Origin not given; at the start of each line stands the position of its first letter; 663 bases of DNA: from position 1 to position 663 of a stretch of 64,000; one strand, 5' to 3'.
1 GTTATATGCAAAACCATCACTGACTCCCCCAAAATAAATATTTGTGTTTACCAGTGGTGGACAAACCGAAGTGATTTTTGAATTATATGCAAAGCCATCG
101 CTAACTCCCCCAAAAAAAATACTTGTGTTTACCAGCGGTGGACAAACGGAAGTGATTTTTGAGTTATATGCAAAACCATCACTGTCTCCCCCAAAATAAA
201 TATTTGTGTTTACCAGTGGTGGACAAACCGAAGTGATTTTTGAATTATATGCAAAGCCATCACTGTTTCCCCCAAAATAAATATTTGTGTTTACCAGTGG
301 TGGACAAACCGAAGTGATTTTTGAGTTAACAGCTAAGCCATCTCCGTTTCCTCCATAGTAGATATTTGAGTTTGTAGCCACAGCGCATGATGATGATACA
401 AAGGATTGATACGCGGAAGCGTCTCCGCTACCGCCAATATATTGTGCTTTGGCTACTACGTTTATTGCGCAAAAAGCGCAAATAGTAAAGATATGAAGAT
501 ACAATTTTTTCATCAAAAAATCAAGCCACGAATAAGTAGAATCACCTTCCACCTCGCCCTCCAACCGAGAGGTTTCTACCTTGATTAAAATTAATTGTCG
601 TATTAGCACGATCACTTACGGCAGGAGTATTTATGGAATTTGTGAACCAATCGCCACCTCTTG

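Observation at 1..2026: FGE-sulfatase-fold protein directly upstream of a secreted protein made of 27-aa repeats, each with an invariant S-V-C-P-P-L motif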

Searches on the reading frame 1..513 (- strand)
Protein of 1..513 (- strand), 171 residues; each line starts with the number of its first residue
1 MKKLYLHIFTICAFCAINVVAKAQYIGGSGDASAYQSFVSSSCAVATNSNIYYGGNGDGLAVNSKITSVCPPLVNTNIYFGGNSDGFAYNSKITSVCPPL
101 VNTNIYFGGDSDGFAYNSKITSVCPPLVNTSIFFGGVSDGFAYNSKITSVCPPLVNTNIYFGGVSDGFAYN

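Call 6: search_protein_families(library=pfam, proteins=[window:1-513:-], max_evalue=1)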
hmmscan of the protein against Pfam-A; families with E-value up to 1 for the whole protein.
window:1-513:- (171 aa): 1 family
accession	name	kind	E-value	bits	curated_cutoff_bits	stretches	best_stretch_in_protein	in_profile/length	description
PF16039.10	DUF4791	-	0.0045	17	27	0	99-127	50-76/163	Domain of unknown function (DUF4791)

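Call 7: search_protein_families(library=ncbifam, proteins=[window:1-513:-], max_evalue=1)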
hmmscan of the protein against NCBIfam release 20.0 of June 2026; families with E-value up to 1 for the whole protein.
window:1-513:- (171 aa): 3 families
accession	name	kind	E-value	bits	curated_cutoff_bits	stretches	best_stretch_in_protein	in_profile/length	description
NF047330.1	MCR_0457_fam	subfamily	0.016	15.8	50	0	60-81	6-27/87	MCR_0457 family protein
NF007341.0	PRK09834.1-3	equivalog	0.26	10.4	269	0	137-155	75-93/274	DNA-binding transcriptional regulator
NF004514.1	PRK05855.1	equivalog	0.28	9.7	455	0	65-79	487-501/578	SDR family oxidoreductase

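Call 15: find_homologous_proteins(query=window:1-513:-)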
Query window:1-513:- (171 aa): 3 proteins with E <= 0.001 among 1990 candidates.
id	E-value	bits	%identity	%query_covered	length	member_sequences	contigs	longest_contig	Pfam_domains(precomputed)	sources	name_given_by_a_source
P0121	1.9e-24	104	55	56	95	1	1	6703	-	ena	-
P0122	4.2e-20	90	47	68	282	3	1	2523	PF18962.8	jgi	-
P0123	2.0e-14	72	43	57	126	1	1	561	-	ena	-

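Call 43: search_protein_representatives(protein=window:1-513:-)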
Query: 171 residues. Proteins with E-value up to 0.001 (for the whole library): 271; up to 1e-10: 88; up to 1e-30: 19. The best 150 are listed.
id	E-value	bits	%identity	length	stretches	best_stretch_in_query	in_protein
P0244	4.1e-121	417.4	38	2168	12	14-149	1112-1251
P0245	5.6e-96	335.6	39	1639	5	22-169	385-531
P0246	4.2e-88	310.0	37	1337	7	49-169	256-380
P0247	2.1e-79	281.6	39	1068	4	37-170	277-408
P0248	1.1e-73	263.0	51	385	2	1-171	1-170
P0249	8.5e-70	250.4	56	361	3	66-170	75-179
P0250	2.6e-62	226.0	53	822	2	2-170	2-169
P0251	1.7e-59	216.9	52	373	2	3-170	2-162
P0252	1.6e-49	184.4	41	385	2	18-167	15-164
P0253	2.5e-48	180.5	48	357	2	1-167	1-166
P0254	5.7e-43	163.0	45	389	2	1-169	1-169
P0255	2.7e-42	160.8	48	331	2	50-137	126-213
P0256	9.9e-42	159.0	43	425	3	36-152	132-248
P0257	1.2e-35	139.1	38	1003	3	24-171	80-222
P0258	8.3e-33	130.0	40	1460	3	52-168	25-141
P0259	2.8e-32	128.2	49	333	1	1-142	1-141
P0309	1.2e-13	67.6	35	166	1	10-136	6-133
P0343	1.5e-09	54.2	36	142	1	49-144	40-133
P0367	3.6e-08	49.8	32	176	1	49-161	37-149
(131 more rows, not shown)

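Call 45: search_protein_families(library=pfam, alignment_id=A4, max_evalue=0.001)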
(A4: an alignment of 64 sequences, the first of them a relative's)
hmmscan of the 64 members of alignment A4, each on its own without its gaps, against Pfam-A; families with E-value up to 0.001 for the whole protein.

A. member 1, P0248 (385 aa): 1 family
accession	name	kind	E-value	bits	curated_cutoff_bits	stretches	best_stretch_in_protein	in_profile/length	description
PF18962.6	Por_Secre_tail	-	4.1e-12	46.7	27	1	314-383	1-74/75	Secretion system C-terminal sorting domain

B. families by the number of members that match (of 64 scanned): 18 families
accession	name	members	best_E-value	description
PF18962.6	Por_Secre_tail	46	6.2e-15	Secretion system C-terminal sorting domain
PF18911.6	PKD_4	6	2.4e-15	PKD domain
PF00801.26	PKD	6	5.1e-11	PKD domain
PF19081.6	Ig_7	3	6.3e-06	Ig-like domain CHU_C associated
PF13385.13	Laminin_G_3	1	1.6e-26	Concanavalin A-like lectin/glucanases superfamily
PF05048.19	NosD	1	1.1e-12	Periplasmic copper-binding protein (NosD)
PF13229.12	Beta_helix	1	2.8e-11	Right handed beta helix region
PF13860.13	FlgD_ig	1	3.8e-08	FlgD Ig-like domain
PF22352.2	K319L-like_PKD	1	4.5e-08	K319L-like, PKD domain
PF22112.2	OmcA-like_N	1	2.5e-05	OmcA-like N-terminal domain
PF11589.14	DUF3244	1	7e-05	Domain of unknown function (DUF3244)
PF19070.5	DUF5766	1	7.1e-05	Family of unknown function (DUF5766)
PF04862.18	DUF642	1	9.1e-05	Protein of unknown function (DUF642)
PF16403.11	Bact_surface_Ig-like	1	9.8e-05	Bacterial surface protein, Ig-like domain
PF06186.16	DUF992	1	0.00013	Protein of unknown function (DUF992)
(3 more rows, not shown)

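Call 67: list_cluster_members(proteins=[P0248, P0249, P0251, P0253, P0254, P0259, P0309, P0343, P0367, P0250])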
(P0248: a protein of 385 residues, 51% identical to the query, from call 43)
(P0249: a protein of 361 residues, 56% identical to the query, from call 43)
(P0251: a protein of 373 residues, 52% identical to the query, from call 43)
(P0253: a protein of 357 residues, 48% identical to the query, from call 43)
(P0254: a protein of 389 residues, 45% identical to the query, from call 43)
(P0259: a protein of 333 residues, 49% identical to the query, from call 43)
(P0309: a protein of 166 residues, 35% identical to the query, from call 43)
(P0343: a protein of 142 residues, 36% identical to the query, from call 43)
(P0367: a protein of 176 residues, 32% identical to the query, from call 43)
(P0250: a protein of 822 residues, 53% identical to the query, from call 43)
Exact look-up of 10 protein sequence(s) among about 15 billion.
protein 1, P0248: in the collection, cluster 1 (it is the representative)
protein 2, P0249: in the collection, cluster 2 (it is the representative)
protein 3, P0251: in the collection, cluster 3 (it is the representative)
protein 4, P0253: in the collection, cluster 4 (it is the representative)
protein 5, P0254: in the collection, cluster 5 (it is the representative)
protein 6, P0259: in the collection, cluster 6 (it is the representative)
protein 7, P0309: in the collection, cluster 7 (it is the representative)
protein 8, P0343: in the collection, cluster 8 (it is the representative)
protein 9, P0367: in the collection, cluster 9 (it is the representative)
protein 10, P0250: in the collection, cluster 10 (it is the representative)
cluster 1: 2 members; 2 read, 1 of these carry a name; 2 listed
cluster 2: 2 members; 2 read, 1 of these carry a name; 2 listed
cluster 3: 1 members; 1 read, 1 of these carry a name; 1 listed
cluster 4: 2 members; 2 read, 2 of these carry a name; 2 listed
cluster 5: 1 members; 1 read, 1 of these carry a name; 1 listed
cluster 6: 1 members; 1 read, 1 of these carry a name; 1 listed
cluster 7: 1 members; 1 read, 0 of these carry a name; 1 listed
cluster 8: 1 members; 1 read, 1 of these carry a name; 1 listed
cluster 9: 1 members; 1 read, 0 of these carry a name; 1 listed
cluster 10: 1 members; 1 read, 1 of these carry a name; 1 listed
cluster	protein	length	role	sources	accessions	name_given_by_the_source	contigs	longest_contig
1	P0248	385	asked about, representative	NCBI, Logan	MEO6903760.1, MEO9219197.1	MAG: T9SS type A sorting domain-containing protein [Bacteroidia bacterium]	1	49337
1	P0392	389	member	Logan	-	-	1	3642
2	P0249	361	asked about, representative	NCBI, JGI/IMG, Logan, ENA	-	hypothetical protein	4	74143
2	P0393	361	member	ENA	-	-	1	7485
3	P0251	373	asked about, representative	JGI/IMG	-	hypothetical protein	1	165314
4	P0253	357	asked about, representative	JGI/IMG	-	hypothetical protein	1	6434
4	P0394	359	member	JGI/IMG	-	hypothetical protein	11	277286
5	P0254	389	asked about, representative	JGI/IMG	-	hypothetical protein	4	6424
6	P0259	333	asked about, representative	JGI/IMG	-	Secretion system C-terminal sorting domain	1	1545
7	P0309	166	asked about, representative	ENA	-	-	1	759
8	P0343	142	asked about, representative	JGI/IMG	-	hypothetical protein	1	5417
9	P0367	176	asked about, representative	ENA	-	-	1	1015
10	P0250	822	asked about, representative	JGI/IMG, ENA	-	hypothetical protein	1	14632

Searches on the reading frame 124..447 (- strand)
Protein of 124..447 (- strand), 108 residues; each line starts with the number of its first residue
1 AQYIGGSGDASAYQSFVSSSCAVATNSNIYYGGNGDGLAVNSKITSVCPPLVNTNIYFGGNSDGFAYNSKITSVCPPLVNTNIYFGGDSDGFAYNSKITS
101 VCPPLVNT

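Call 65: search_solved_structures(query=A2, max_evalue=10, show_alignments=2)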
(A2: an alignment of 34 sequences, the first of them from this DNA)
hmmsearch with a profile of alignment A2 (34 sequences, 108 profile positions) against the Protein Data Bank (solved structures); distinct sequences matched with E-value up to 10: 3.
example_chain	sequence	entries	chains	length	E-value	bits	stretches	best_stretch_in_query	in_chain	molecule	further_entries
4mig_A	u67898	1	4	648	0.54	13.3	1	40-79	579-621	Pyranose 2-oxidase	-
4mif_A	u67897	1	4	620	0.76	12.9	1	40-78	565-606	Pyranose 2-oxidase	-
4mih_A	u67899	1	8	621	0.76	12.9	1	40-78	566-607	Pyranose 2-oxidase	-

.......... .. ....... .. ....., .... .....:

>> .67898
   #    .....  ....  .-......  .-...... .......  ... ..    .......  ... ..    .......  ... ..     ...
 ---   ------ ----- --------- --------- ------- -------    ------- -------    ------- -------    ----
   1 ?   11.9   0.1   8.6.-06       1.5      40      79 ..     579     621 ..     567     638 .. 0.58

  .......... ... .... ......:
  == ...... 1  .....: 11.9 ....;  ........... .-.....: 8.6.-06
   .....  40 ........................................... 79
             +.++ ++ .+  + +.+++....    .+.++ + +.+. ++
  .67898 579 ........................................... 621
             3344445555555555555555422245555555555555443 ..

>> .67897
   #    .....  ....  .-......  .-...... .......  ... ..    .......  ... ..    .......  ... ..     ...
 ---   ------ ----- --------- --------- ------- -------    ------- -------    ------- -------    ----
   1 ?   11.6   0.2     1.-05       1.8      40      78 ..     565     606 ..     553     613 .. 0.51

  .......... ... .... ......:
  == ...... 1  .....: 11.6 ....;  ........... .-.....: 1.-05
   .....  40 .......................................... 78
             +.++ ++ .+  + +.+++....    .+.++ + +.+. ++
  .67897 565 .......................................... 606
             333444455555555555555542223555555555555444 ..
